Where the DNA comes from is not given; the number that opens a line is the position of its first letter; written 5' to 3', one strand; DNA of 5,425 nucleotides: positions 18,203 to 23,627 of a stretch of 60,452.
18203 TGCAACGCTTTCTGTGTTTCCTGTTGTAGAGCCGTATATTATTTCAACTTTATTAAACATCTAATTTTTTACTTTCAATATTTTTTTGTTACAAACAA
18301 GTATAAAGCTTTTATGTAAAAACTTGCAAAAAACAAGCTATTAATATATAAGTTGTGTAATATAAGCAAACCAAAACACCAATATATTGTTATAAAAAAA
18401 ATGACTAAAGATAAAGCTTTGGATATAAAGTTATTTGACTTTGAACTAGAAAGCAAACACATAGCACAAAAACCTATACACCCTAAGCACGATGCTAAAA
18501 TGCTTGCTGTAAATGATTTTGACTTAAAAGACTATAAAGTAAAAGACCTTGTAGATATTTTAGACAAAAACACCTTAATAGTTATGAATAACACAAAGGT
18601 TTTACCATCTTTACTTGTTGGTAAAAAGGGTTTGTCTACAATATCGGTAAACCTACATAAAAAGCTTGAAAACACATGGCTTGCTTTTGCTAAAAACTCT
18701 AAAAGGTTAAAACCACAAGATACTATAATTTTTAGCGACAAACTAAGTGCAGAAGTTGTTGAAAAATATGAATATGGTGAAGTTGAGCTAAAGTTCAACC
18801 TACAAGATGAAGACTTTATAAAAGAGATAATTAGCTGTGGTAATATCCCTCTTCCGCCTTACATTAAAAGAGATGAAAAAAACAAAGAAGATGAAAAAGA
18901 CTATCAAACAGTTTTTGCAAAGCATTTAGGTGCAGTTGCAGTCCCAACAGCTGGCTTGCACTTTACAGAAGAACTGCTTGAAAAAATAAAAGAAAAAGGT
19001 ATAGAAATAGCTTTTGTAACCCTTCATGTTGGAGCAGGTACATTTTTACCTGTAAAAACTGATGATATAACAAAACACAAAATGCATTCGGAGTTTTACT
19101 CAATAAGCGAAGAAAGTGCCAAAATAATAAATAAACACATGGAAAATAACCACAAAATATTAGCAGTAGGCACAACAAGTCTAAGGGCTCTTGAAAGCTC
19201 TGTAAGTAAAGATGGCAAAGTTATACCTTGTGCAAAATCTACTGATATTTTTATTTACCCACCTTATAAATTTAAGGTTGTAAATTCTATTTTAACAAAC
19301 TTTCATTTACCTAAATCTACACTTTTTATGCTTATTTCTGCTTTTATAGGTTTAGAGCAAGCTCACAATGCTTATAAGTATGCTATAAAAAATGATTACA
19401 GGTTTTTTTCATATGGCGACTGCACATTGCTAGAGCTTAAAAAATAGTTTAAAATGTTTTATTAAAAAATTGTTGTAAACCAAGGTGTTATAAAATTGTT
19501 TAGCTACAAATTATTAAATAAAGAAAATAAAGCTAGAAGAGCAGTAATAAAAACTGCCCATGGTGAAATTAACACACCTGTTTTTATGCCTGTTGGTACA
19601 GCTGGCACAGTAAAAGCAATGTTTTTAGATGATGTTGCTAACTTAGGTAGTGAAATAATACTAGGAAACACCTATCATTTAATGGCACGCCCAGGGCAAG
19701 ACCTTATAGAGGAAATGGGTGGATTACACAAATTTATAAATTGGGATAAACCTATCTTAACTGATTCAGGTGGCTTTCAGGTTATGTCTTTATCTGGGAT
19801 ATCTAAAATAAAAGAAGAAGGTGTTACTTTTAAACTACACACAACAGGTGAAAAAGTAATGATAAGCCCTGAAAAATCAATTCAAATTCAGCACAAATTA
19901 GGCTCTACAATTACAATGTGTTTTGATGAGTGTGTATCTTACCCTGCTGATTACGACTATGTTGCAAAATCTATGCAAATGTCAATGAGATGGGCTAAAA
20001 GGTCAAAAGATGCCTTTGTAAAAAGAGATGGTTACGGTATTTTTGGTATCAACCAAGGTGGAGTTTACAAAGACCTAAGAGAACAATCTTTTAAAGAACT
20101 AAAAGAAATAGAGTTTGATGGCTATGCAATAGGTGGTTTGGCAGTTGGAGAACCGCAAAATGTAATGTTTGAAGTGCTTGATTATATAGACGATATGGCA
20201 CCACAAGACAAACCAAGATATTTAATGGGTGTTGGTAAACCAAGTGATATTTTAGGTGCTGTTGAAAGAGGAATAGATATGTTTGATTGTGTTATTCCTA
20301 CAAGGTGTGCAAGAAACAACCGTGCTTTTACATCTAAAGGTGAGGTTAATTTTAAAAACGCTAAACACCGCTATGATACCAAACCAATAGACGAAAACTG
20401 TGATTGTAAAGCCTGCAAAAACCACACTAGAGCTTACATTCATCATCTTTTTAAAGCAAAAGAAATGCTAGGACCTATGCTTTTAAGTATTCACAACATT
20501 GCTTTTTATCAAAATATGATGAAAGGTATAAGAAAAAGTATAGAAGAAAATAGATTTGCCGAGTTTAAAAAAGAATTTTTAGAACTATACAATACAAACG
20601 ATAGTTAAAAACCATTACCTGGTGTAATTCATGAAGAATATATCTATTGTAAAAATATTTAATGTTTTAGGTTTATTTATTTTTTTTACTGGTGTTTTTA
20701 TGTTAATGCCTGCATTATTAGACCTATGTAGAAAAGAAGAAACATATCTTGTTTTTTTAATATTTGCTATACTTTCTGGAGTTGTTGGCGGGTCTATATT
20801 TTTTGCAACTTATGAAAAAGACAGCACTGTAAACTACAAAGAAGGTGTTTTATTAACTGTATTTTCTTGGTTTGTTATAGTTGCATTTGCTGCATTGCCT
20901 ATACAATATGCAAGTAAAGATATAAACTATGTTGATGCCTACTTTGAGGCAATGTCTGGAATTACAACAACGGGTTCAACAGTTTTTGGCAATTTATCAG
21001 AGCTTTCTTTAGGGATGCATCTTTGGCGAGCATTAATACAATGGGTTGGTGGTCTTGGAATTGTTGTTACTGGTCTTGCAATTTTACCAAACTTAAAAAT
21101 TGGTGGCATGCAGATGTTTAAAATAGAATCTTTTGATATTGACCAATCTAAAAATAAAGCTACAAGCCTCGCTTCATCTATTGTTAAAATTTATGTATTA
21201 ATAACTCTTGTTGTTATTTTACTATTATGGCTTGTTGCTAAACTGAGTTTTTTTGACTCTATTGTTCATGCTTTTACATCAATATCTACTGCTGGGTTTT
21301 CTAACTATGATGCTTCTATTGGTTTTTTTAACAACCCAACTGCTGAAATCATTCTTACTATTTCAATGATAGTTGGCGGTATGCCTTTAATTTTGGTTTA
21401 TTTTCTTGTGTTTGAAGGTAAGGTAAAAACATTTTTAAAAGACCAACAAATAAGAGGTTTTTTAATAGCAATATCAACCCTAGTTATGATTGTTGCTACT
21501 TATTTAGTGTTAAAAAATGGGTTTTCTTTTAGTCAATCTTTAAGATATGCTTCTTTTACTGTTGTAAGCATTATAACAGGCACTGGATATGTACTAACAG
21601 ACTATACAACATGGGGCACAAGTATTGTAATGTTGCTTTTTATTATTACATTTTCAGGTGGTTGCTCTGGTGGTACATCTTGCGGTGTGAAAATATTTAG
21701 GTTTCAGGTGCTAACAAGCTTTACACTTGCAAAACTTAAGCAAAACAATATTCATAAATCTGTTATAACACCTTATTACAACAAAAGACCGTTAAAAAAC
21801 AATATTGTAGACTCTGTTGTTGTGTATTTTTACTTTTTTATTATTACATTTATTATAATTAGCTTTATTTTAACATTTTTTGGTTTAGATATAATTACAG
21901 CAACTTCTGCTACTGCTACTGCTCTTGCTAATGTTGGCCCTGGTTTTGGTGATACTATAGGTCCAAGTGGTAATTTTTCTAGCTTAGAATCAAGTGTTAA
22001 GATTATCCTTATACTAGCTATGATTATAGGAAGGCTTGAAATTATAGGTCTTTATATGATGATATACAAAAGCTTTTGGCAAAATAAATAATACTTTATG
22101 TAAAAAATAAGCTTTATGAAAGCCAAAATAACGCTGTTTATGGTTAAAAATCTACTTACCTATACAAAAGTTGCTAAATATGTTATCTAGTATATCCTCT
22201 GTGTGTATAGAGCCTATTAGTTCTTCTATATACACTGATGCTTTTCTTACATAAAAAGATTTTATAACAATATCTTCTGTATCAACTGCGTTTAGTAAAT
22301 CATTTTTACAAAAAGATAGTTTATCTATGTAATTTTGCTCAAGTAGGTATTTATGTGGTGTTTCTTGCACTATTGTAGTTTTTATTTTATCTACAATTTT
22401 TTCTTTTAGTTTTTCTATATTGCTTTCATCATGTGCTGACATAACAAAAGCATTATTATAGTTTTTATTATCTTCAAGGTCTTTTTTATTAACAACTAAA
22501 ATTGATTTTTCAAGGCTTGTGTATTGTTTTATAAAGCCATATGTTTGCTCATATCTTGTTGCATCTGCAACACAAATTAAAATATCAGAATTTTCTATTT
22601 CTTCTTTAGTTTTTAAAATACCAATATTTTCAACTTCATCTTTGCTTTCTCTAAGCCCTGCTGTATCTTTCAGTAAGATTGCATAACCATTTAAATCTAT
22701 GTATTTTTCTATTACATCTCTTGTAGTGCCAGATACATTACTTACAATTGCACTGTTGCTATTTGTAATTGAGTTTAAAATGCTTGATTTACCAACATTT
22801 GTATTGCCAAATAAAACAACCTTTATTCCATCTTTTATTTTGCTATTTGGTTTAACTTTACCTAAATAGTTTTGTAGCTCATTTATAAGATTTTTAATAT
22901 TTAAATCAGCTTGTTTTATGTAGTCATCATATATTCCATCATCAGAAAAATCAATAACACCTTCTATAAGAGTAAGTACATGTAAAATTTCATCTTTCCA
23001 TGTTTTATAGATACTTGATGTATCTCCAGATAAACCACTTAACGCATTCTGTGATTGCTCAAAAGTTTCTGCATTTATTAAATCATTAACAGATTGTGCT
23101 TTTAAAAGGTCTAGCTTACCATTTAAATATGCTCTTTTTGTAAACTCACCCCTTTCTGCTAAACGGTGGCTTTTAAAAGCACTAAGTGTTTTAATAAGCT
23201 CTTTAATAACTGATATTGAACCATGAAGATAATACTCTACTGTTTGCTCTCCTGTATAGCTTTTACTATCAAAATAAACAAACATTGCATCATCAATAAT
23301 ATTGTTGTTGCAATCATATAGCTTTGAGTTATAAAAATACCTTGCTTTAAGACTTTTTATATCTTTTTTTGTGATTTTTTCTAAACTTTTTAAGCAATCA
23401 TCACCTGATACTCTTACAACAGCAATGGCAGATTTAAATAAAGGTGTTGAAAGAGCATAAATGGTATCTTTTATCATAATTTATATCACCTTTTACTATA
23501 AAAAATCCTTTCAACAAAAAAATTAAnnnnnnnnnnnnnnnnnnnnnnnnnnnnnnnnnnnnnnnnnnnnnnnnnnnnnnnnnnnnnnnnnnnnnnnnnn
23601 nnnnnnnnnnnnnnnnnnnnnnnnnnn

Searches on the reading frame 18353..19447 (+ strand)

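Call 7: search_protein_families(library=pfam, proteins=[window:18353-19447:+])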
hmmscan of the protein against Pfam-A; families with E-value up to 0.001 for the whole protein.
window:18353-19447:+ (364 aa): 1 family
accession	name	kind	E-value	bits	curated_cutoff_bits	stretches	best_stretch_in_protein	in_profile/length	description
PF02547.20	Queuosine_synth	-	1e-117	393.3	25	1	26-360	2-322/322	Queuosine biosynthesis protein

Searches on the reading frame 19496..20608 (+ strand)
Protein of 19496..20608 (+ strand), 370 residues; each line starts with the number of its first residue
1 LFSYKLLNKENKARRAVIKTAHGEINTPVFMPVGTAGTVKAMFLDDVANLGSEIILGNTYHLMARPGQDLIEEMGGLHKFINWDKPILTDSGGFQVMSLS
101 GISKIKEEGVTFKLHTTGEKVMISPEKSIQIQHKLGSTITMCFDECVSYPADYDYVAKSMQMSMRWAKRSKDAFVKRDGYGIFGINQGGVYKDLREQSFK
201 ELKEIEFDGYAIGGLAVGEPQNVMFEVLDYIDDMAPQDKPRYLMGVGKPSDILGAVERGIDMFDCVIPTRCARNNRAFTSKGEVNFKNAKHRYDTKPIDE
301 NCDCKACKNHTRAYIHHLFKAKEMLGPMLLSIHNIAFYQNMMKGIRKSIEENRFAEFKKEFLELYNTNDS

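Call 7: search_protein_families(library=pfam, proteins=[window:19496-20608:+])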
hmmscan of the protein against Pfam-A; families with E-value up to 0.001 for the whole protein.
window:19496-20608:+ (370 aa): 1 family
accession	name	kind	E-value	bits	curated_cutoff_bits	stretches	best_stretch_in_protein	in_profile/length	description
PF01702.25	TGT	-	6.8e-162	539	26.3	1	12-365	2-355/357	Queuine tRNA-ribosyltransferase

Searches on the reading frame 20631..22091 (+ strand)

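Call 7: search_protein_families(library=pfam, proteins=[window:20631-22091:+])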
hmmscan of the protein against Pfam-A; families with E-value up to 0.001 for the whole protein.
window:20631-22091:+ (486 aa): 1 family
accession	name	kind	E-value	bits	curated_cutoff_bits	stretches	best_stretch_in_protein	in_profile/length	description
PF02386.22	TrkH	-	1.1e-43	149.9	27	1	42-476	5-488/502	Cation transport protein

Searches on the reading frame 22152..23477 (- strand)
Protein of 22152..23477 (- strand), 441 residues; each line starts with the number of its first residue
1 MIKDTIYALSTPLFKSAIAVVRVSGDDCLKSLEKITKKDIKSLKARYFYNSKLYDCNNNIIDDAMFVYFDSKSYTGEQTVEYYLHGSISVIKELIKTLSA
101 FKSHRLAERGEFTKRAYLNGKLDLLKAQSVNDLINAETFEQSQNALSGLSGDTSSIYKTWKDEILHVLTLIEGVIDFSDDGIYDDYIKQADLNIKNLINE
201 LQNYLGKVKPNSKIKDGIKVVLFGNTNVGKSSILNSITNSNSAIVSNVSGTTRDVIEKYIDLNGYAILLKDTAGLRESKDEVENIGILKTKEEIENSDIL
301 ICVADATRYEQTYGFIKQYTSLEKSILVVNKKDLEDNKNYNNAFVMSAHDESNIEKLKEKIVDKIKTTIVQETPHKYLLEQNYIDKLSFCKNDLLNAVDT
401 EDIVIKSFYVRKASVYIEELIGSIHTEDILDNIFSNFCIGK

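Call 7: search_protein_families(library=pfam, proteins=[window:22152-23477:-])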
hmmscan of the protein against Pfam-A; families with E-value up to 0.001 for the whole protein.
window:22152-23477:- (441 aa): 8 families
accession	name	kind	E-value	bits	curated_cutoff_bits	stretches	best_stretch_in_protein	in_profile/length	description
PF12631.12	MnmE_helical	-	6.5e-35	121.6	40.1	1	124-438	1-211/211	MnmE helical domain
PF10396.14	TrmE_N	-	4.1e-32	111.3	29.8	1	5-121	1-117/117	GTP-binding protein TrmE N-terminus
PF01926.29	MMR_HSR1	-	2e-22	79.9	21.9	1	219-331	1-113/113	50S ribosome-binding GTPase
PF02421.24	FeoB_N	-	2.7e-12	46.9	27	1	219-339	2-122/156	Ferrous iron transport protein B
PF00071.28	Ras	-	6.4e-05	23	21.6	1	219-345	1-127/162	Ras family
PF16897.10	MMR_HSR1_Xtn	-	8.6e-05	22.9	35.2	1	289-365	24-104/106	C-terminal region of MMR_HSR1 domain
PF03193.22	RsgA_GTPase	-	0.00011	22.5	30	0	212-251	102-140/174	RsgA GTPase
PF08477.19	Roc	-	0.00041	21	27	0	219-333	1-119/119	Ras of Complex, Roc, domain of DAPkinase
